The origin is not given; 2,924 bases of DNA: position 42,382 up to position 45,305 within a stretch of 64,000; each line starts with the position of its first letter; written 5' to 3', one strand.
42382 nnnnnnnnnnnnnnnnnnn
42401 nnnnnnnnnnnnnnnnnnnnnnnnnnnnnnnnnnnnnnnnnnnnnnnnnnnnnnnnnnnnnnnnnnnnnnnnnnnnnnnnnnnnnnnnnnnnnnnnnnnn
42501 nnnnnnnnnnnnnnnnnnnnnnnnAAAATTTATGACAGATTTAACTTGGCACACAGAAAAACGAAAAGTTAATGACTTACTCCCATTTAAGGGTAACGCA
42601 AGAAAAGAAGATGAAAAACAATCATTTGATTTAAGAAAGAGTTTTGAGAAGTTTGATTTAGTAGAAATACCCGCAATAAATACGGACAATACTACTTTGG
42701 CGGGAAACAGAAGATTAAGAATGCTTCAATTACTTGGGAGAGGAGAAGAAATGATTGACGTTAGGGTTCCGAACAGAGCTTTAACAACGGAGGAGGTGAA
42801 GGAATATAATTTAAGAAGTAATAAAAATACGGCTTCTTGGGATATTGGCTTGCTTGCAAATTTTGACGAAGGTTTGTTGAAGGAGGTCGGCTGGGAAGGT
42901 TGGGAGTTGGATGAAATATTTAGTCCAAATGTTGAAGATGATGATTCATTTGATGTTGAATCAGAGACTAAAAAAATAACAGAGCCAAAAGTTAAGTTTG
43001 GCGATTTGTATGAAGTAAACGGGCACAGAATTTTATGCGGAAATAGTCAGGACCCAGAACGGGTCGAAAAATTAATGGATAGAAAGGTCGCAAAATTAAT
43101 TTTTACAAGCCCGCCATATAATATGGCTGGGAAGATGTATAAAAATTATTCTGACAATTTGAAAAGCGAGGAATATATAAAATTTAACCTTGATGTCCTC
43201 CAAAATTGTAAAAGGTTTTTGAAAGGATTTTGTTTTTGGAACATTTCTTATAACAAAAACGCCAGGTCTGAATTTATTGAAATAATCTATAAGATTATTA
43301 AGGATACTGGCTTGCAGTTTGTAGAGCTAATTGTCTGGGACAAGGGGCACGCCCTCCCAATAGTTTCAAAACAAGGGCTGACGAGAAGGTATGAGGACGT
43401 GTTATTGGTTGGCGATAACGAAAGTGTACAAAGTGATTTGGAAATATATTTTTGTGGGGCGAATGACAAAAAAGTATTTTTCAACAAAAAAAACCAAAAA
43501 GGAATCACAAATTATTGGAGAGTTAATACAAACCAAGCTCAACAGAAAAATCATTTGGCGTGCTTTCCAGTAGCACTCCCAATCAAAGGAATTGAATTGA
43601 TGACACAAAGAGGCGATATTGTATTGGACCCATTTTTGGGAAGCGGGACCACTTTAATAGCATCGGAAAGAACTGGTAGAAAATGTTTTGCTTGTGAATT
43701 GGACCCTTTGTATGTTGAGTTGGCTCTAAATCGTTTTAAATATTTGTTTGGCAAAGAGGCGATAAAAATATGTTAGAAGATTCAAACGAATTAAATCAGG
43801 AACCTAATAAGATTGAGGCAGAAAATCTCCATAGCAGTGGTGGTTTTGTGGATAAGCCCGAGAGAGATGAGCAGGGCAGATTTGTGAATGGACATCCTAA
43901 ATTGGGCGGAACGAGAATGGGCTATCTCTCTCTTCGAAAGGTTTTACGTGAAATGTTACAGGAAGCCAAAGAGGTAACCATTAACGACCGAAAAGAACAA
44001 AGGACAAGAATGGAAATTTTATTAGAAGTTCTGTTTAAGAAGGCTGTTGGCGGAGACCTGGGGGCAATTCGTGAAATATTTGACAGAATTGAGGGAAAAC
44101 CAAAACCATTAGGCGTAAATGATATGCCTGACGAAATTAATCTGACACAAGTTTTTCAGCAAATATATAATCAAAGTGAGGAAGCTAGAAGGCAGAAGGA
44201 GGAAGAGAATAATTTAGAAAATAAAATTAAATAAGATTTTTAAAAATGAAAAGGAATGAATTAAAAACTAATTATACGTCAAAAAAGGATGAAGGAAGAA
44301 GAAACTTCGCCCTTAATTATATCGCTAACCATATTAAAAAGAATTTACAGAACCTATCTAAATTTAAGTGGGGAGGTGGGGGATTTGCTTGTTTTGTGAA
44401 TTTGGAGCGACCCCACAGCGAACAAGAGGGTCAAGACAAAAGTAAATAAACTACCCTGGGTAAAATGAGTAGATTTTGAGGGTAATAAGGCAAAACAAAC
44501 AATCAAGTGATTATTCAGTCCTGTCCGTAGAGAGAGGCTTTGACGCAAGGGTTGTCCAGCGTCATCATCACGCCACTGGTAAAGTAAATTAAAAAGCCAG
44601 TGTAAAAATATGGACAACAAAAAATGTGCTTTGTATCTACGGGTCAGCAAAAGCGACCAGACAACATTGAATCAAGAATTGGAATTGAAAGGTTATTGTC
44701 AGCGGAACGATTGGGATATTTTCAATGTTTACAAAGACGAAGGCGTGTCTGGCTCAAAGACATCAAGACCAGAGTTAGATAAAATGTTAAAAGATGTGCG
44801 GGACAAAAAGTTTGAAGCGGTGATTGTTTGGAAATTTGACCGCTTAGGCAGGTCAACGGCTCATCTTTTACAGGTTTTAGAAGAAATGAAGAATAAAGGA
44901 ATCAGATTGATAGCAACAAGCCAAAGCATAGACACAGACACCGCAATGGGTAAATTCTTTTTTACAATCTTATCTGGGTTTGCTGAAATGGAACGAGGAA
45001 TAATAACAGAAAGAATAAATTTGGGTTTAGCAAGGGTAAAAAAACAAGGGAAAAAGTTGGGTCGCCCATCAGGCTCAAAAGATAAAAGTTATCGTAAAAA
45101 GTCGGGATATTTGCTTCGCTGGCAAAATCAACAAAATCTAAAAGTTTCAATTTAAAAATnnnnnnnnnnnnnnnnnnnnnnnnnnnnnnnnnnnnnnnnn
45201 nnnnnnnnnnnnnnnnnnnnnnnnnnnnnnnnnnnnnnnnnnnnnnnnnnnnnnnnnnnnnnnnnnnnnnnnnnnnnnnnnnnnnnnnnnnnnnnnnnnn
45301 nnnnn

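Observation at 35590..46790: Prophage-like integrative element with dual serine recombinases and defence cargo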

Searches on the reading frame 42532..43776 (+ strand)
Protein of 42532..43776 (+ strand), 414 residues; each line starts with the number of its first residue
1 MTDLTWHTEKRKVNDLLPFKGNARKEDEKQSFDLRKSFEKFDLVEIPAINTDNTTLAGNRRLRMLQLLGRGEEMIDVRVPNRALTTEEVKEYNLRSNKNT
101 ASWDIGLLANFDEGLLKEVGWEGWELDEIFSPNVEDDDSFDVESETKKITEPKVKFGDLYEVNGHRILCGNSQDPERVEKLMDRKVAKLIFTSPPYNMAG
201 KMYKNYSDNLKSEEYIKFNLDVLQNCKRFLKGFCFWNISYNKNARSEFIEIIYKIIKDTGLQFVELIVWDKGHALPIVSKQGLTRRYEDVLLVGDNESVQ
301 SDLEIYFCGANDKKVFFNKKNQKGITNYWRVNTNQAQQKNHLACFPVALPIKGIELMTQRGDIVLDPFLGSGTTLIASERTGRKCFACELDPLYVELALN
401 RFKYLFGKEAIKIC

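Call 6: search_protein_families(library=pfam, proteins=[window:42532-43776:+], max_evalue=0.01)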
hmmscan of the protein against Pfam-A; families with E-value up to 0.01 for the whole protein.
window:42532-43776:+ (414 aa): 1 family
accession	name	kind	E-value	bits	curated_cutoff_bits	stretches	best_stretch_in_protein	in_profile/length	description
PF01555.25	N6_N4_Mtase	-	4e-40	138.5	26.7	1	188-398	2-219/221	DNA methylase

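Call 9: search_protein_families(library=phrogs, proteins=[window:42532-43776:+], max_evalue=0.01)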
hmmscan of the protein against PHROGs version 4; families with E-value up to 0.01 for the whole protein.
window:42532-43776:+ (414 aa): 19 families
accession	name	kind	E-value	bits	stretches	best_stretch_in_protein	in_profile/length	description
phrog_498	-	other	1.8e-72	245.8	1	7-412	34-430/633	DNA methyltransferase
phrog_67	-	other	2.9e-36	126.8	1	185-403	141-344/743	DNA methyltransferase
phrog_3008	-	other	4.8e-19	69.6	1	310-412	117-221/244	DNA methyltransferase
phrog_23085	-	unknown function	1.4e-16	61.4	1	311-409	14-112/138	-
phrog_620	-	DNA, RNA and nucleotide metabolism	7.5e-16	59.9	1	7-156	8-164/217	ParB-like partition protein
phrog_940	-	DNA, RNA and nucleotide metabolism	4.9e-09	36.9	1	7-151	5-147/388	nuclease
phrog_8769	-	other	1.7e-08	35.2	1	355-402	6-53/71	methyltransferase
phrog_9353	-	unknown function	4.6e-08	34.2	1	20-151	23-160/245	-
phrog_18293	-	other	6.9e-08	33.5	1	340-403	45-108/119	methyltransferase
phrog_8071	-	DNA, RNA and nucleotide metabolism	2.8e-06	27.8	1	6-199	5-206/389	ParB-like partition protein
phrog_12517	-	unknown function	2.9e-06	27.7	0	166-265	161-264/316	-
phrog_18146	-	other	1.7e-05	24.9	1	345-393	53-102/452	DNA methyltransferase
phrog_723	-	DNA, RNA and nucleotide metabolism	9.2e-05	23.3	1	3-166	8-174/223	ParB-like partition protein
phrog_6025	-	other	9.9e-05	23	1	177-275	22-114/192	DNA methyltransferase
phrog_6952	-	other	0.00013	22.9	1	321-391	94-164/181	DNA methyltransferase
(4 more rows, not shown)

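Call 11: search_protein_families(library=padloc, proteins=[window:42532-43776:+], max_evalue=0.01)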
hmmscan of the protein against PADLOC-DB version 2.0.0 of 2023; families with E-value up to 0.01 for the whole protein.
window:42532-43776:+ (414 aa): 61 families (the best 25 are shown)
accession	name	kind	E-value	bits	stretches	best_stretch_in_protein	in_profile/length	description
PDLC03229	MTase_II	-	4.7e-41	139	1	8-411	10-409/436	Type II methyltransferase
PDLC03371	MTase_II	-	3e-33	113.5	1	179-404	23-254/260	Type II methyltransferase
PDLC03353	MTase_II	-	3.8e-29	100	1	180-402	21-250/260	Type II methyltransferase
PDLC03299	MTase_II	-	4.7e-29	99.8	1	160-403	10-258/296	Type II methyltransferase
PDLC03350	MTase_II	-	6.5e-26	89.5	1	159-408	51-301/312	Type II methyltransferase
PDLC03387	MTase_II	-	7e-26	89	1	256-409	135-282/289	Type II methyltransferase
PDLC03295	MTase_II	-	3.1e-20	70.9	2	271-404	127-268/292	Type II methyltransferase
PDLC03246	MTase_II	-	2e-17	61.4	2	322-400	288-364/376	Type II methyltransferase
PDLC03320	MTase_II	-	7.1e-16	56.2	1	177-406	43-278/289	Type II methyltransferase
PDLC03216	MTase_II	-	8.9e-16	55.8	1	176-403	21-256/364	Type II methyltransferase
PDLC03260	MTase_II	-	1.5e-15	55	1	326-400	232-305/349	Type II methyltransferase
PDLC03259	MTase_II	-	9.1e-15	52.4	2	332-395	185-248/423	Type II methyltransferase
PDLC03230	MTase_II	-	1.2e-14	52.4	1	187-399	55-279/360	Type II methyltransferase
PDLC03363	MTase_II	-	2.7e-14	51.2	1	320-401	36-117/294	Type II methyltransferase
PDLC03283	MTase_II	-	2.9e-14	51.1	1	332-401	201-270/352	Type II methyltransferase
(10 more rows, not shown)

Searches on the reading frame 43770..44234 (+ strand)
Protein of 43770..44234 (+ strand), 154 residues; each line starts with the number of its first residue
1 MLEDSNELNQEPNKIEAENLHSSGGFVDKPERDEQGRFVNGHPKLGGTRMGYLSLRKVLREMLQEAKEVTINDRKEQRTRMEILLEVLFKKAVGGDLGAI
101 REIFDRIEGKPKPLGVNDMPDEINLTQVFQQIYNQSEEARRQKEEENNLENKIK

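Call 6: search_protein_families(library=pfam, proteins=[window:43770-44234:+], max_evalue=0.01)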
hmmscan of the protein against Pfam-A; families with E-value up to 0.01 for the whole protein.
window:43770-44234:+ (154 aa): 1 family
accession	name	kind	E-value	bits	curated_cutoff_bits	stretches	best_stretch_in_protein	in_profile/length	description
PF18932.5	DUF5681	-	8.7e-08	33.1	27.5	1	45-111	19-76/77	Family of unknown function (DUF5681)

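Call 9: search_protein_families(library=phrogs, proteins=[window:43770-44234:+], max_evalue=0.01)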
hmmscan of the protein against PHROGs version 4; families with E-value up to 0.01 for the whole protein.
window:43770-44234:+ (154 aa): 1 family
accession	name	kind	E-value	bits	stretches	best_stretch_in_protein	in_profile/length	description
phrog_26239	-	unknown function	0.00022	22.6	1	41-107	27-91/146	-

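Call 57: search_protein_families(library=ncbifam, proteins=[window:43770-44234:+], max_evalue=1)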
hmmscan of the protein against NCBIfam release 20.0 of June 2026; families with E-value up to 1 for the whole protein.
window:43770-44234:+ (154 aa): 0 families

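Call 58: search_solved_structures(query=window:43770-44234:+, max_evalue=10)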
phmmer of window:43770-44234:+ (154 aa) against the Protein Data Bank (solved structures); distinct sequences matched with E-value up to 10: 2.
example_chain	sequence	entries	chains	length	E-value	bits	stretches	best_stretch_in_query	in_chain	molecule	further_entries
3din_D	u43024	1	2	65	0.46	14.1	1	54-90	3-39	Preprotein translocase subunit secE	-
2yzt_A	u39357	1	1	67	0.75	13.4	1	31-87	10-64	Putative uncharacterized protein TTHA1756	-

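Call 64: search_dna_similar(query=window:43770-44234:+, collection=phages, mode=protein, max_evalue=0.01, max_rows=25)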
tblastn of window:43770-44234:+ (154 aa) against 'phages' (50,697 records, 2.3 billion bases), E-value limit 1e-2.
No match.

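Call 69: find_related_loci(query=A2, collection=viral_contigs, flank=4000)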
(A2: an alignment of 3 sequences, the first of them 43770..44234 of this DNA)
Query A2 (154 aa) in viral_contigs; peptide patterns used: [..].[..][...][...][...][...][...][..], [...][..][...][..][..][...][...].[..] (x = any residue, [..] = any of these).
472 stretches matched a pattern; 7 encode a relative of the query (tblastn E <= 1e-3); 7 distinct loci.
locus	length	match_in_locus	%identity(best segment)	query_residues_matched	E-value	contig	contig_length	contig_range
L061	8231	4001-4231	44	32-112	3e-11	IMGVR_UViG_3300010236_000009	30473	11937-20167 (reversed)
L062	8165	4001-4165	45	73-128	2e-9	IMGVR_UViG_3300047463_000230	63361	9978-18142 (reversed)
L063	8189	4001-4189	40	75-133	3e-8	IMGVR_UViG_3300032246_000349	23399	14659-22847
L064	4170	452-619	43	75-126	4e-8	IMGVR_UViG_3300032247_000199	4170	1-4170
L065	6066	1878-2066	38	75-133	1e-7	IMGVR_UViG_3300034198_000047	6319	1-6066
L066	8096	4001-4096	56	80-111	2e-7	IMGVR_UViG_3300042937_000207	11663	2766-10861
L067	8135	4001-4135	46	52-110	4e-7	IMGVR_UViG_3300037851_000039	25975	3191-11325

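Call 72: search_protein_families(library=pfam, proteins=[L061:4299-5669:+, L062:4167-5474:+, L063:4176-5438:+, L064:627-1889:+, L066:4161-5411:+, L067:4170-5345:+, L061:5674-7860:+, L063:5426-7549:+, L066:5610-7640:+, L062:5849-7381:+], max_evalue=0.001)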
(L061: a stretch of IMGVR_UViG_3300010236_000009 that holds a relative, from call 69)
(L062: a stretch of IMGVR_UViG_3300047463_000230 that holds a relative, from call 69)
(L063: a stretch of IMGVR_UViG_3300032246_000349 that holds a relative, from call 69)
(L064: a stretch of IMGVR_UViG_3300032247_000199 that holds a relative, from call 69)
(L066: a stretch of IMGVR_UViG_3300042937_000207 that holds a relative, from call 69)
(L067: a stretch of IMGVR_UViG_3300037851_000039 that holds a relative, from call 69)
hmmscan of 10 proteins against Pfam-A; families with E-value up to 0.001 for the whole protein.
L061:4299-5669:+ (456 aa): 0 families

L062:4167-5474:+ (435 aa): 0 families

L063:4176-5438:+ (420 aa): 1 family
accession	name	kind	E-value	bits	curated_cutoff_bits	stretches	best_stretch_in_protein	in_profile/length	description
PF03237.21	Terminase_6N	-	7.2e-05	23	22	1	34-223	6-208/215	Terminase large subunit, T4likevirus-type, N-terminal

L064:627-1889:+ (420 aa): 1 family
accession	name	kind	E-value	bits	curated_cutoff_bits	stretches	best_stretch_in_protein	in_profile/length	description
PF03237.21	Terminase_6N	-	3.7e-08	33.7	22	1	34-223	6-208/215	Terminase large subunit, T4likevirus-type, N-terminal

L066:4161-5411:+ (416 aa): 2 families
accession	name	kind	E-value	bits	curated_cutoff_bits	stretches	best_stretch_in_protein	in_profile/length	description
PF04466.19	Terminase_3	-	5.1e-39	134.3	23.2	1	20-203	3-194/201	Phage terminase large subunit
PF03237.21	Terminase_6N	-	9.6e-05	22.6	22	1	25-142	3-125/215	Terminase large subunit, T4likevirus-type, N-terminal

L067:4170-5345:+ (391 aa): 3 families
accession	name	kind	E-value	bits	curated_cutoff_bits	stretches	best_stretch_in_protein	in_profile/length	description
PF04466.19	Terminase_3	-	7.2e-19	68.6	23.2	1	32-215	4-201/201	Phage terminase large subunit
PF17288.8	Terminase_3C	-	3.4e-05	24.7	26.7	1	243-374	1-153/155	Terminase RNAseH like domain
PF03237.21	Terminase_6N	-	5.3e-05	23.4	22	1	37-225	4-209/215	Terminase large subunit, T4likevirus-type, N-terminal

L061:5674-7860:+ (728 aa): 2 families
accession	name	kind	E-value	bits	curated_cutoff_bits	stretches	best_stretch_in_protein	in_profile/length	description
PF04860.17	Phage_portal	-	8.1e-65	219.5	39.1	1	58-383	3-321/321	Phage portal protein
PF04233.19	Phage_Mu_F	-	7.9e-12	46.3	29.6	1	594-722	2-111/112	Phage Mu protein F like protein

L063:5426-7549:+ (707 aa): 1 family
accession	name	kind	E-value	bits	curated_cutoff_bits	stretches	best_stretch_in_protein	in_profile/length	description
PF23899.1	SU10_portal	-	4.8e-212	706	30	1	26-620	2-586/593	Phage SU10 portal protein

L066:5610-7640:+ (676 aa): 1 family
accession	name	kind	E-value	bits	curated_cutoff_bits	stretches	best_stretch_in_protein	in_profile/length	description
PF23899.1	SU10_portal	-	1.5e-194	648.2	30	1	8-605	1-589/593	Phage SU10 portal protein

L062:5849-7381:+ (510 aa): 1 family
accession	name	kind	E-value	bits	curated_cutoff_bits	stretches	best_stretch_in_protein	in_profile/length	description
PF06381.16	Phage_portal_3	-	1.1e-16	61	33.8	1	37-344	4-318/357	Phage portal protein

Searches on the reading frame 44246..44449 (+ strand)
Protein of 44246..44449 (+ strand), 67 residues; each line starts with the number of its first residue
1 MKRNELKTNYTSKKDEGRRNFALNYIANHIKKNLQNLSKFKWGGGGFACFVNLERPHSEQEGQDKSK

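Call 6: search_protein_families(library=pfam, proteins=[window:44246-44449:+], max_evalue=0.01)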
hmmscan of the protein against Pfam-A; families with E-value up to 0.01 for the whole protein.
window:44246-44449:+ (67 aa): 0 families

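Call 9: search_protein_families(library=phrogs, proteins=[window:44246-44449:+], max_evalue=0.01)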
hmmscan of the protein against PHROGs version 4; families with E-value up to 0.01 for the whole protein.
window:44246-44449:+ (67 aa): 0 families

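Call 59: search_protein_families(library=pfam, proteins=[window:44246-44449:+], max_evalue=10)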
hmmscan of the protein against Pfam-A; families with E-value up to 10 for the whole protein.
window:44246-44449:+ (67 aa): 1 family
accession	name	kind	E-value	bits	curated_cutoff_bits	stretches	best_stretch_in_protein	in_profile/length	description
PF18496.6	ColG_sub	-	0.059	14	27.8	1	5-45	46-85/117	Collagenase G catalytic helper subdomain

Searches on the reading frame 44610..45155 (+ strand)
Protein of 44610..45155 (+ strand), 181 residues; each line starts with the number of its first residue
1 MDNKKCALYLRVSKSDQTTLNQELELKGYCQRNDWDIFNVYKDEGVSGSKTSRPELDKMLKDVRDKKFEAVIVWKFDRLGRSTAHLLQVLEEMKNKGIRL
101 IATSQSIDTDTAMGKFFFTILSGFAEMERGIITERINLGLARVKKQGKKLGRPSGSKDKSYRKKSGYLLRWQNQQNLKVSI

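Call 6: search_protein_families(library=pfam, proteins=[window:44610-45155:+], max_evalue=0.01)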
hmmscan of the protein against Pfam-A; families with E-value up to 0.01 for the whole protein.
window:44610-45155:+ (181 aa): 1 family
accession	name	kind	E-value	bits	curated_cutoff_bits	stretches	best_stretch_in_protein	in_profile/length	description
PF00239.26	Resolvase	-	1.3e-45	155.5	23.3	1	7-149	2-145/145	Resolvase, N terminal domain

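Call 9: search_protein_families(library=phrogs, proteins=[window:44610-45155:+], max_evalue=0.01)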
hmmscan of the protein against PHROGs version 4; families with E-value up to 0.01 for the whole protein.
window:44610-45155:+ (181 aa): 3 families
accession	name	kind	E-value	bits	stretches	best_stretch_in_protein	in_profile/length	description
phrog_95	-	integration and excision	7.4e-53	181.1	1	2-151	86-241/651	integrase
phrog_125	-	DNA, RNA and nucleotide metabolism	1.9e-50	172.7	1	3-160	19-167/254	DNA invertase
phrog_6620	-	integration and excision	2.8e-11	44.4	1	2-125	54-176/201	transposase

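Call 57: search_protein_families(library=ncbifam, proteins=[window:44610-45155:+], max_evalue=1)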
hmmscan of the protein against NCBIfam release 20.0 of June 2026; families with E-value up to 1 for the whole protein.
window:44610-45155:+ (181 aa): 8 families
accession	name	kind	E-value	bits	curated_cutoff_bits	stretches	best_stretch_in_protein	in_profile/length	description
NF047343.1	SCCmet_CcrB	equivalog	1.8e-31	109.4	900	1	1-152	4-160/542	cassette chromosome recombinase CcrB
NF041201.1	recomb_XisF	equivalog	2.4e-22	79.5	375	1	9-152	4-145/465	fdxN element excision recombinase XisF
NF009949.0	PRK13413.1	equivalog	8e-22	77.9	272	1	9-162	5-157/203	master DNA invertase Mpi family serine-type recombinase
NF047347.1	SCCmet_CcrC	equivalog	5e-21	74.8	900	1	3-149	2-155/558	cassette chromosome recombinase CcrC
NF033518.0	transpos_IS607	equivalog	8.7e-13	48.2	110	1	3-124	53-174/187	IS607 family transposase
NF049883.1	resolv_YneB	equivalog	1.1e-10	41.3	175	1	6-147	2-146/211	YneB family resolvase-like protein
NF047344.1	SCCmet_CcrA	equivalog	2.1e-10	40.3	700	1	5-150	3-149/442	cassette chromosome recombinase CcrA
TIGR00519.1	asnASE_I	subfamily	0.13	11.2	260.5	1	59-114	228-282/337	type I asparaginase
